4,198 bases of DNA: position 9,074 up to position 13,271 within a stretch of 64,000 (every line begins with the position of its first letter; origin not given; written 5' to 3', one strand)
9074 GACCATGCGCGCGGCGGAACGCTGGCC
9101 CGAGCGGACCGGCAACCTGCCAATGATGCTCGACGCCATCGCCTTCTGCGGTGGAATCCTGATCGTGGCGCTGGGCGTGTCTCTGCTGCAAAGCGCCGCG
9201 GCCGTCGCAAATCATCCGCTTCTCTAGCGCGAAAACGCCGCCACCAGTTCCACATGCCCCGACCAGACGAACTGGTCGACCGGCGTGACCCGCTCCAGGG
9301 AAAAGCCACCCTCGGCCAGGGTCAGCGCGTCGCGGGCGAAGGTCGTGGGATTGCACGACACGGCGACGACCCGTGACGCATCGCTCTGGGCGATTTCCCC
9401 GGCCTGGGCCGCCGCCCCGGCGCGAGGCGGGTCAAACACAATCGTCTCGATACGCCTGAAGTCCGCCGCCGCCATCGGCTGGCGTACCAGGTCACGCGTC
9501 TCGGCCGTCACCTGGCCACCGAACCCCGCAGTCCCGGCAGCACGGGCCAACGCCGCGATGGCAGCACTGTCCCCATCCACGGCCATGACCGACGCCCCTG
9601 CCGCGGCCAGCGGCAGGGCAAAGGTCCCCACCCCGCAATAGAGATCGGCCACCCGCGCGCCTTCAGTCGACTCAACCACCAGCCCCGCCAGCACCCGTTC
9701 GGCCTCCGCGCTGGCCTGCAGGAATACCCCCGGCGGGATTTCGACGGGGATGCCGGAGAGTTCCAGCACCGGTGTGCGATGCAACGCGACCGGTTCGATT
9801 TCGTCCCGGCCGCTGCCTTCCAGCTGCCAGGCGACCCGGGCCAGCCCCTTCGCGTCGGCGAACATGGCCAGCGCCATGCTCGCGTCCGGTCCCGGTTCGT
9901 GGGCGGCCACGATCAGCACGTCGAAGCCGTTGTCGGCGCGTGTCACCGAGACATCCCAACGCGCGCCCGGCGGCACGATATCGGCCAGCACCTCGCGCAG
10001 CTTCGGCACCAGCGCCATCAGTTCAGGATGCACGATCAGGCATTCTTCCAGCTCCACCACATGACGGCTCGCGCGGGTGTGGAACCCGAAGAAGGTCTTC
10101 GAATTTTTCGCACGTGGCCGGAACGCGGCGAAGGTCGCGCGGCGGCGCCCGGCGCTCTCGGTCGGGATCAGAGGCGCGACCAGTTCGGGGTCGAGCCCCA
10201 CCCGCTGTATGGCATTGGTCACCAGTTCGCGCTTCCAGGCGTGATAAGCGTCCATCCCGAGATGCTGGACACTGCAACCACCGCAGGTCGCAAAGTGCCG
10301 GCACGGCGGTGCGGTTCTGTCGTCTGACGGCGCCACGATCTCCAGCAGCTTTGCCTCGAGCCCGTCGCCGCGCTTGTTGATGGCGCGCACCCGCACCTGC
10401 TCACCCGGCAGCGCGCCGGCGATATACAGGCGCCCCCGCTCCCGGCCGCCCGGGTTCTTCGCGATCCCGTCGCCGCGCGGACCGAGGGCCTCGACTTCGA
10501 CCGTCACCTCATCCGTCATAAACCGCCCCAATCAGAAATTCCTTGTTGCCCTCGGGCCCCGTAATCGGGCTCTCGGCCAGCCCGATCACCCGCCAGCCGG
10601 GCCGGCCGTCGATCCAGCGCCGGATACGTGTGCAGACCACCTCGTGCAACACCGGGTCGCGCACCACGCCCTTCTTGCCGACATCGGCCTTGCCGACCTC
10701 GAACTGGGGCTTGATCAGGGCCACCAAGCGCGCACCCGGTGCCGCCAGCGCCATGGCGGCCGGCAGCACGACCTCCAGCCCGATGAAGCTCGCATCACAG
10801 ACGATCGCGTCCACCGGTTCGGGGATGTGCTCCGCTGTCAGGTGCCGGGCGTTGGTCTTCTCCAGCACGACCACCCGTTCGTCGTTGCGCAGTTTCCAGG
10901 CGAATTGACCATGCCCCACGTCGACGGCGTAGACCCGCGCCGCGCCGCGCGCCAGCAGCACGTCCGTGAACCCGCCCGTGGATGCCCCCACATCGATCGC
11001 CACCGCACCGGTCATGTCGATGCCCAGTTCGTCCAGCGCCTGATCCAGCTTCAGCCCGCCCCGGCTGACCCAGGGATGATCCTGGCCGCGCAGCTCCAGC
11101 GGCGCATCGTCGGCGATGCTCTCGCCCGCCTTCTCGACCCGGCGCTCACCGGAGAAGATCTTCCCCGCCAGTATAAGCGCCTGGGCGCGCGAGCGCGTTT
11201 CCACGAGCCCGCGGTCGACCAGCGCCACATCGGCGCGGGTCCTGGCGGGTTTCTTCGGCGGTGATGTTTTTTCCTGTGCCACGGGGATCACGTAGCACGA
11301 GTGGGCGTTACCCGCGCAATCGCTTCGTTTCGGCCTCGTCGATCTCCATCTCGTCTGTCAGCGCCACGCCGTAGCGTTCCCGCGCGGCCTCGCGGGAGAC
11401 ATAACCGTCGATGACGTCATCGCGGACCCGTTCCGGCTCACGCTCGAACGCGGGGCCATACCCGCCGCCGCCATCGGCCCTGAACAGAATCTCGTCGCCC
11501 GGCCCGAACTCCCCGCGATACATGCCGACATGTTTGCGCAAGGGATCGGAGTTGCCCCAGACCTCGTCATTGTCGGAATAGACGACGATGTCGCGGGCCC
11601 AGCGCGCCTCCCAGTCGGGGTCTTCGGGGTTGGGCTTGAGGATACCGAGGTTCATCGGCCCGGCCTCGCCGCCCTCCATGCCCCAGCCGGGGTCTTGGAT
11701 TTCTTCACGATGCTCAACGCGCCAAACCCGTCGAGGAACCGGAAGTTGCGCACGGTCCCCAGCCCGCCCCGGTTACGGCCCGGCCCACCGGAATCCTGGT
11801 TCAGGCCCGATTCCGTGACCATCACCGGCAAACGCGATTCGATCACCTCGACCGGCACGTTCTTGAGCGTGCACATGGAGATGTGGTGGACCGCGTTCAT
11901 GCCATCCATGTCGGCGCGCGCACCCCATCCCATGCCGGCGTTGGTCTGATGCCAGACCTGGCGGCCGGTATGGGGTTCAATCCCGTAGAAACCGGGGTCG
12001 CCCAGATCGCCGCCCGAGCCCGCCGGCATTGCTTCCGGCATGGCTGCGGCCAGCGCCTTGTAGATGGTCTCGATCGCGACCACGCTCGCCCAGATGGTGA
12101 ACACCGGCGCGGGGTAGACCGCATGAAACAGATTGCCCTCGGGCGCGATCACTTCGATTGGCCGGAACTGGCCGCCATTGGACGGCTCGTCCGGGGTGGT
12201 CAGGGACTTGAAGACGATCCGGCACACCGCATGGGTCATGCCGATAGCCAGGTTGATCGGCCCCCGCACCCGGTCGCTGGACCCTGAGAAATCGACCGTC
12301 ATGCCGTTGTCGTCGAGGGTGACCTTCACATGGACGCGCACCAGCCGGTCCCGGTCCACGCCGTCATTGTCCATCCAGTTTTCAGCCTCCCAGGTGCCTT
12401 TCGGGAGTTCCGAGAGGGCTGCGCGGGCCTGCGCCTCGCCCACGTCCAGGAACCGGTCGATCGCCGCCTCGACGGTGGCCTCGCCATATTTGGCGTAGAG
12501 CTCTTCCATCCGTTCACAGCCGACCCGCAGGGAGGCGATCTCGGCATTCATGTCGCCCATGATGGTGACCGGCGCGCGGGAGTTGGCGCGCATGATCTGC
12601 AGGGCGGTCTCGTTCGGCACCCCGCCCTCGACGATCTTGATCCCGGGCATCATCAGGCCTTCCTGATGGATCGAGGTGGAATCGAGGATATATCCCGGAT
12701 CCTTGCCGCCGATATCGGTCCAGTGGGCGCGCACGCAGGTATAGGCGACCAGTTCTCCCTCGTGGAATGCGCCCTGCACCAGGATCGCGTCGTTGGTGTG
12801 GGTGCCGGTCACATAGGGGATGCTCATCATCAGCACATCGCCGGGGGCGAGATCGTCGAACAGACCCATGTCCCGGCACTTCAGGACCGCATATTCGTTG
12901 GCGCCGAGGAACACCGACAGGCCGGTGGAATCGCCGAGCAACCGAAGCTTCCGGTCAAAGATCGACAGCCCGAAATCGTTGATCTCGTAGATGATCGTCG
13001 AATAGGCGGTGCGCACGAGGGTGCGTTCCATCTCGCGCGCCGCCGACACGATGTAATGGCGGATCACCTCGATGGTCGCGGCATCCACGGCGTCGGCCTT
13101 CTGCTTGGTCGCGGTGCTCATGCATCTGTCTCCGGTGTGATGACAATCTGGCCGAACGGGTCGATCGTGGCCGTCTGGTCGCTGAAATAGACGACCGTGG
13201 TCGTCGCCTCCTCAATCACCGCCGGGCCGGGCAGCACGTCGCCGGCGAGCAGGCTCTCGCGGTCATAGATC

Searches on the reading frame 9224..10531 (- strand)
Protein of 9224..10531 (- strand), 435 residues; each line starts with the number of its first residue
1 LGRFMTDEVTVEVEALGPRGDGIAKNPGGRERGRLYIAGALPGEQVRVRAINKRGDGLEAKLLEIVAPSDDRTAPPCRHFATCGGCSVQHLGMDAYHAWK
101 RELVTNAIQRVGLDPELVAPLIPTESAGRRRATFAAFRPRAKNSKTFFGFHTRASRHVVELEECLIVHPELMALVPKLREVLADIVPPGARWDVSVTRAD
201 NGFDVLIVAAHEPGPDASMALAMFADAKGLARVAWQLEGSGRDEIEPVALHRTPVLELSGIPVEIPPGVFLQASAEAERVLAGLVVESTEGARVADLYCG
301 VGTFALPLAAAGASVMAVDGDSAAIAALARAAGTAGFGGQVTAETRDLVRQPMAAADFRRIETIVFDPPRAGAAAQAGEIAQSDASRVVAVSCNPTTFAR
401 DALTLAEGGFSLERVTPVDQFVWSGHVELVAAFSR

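Call 48: search_protein_families(library=pfam, proteins=[window:9224-10531:-], max_evalue=0.00001)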
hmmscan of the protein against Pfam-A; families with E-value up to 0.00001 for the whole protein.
window:9224-10531:- (435 aa): 1 family
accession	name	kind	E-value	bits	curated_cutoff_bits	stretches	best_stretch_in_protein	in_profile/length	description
PF05958.17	tRNA_U5-meth_tr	-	7.4e-13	48.7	23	1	270-429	179-350/357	tRNA (Uracil-5-)-methyltransferase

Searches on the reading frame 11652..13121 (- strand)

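Call 48: search_protein_families(library=pfam, proteins=[window:11652-13121:-], max_evalue=0.00001)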
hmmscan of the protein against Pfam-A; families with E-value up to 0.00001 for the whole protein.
window:11652-13121:- (489 aa): 1 family
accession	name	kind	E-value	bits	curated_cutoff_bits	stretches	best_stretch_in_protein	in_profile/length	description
PF02538.19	Hydantoinase_B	-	1.9e-142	475.8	26.8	1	13-480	1-465/519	Hydantoinase B/oxoprolinase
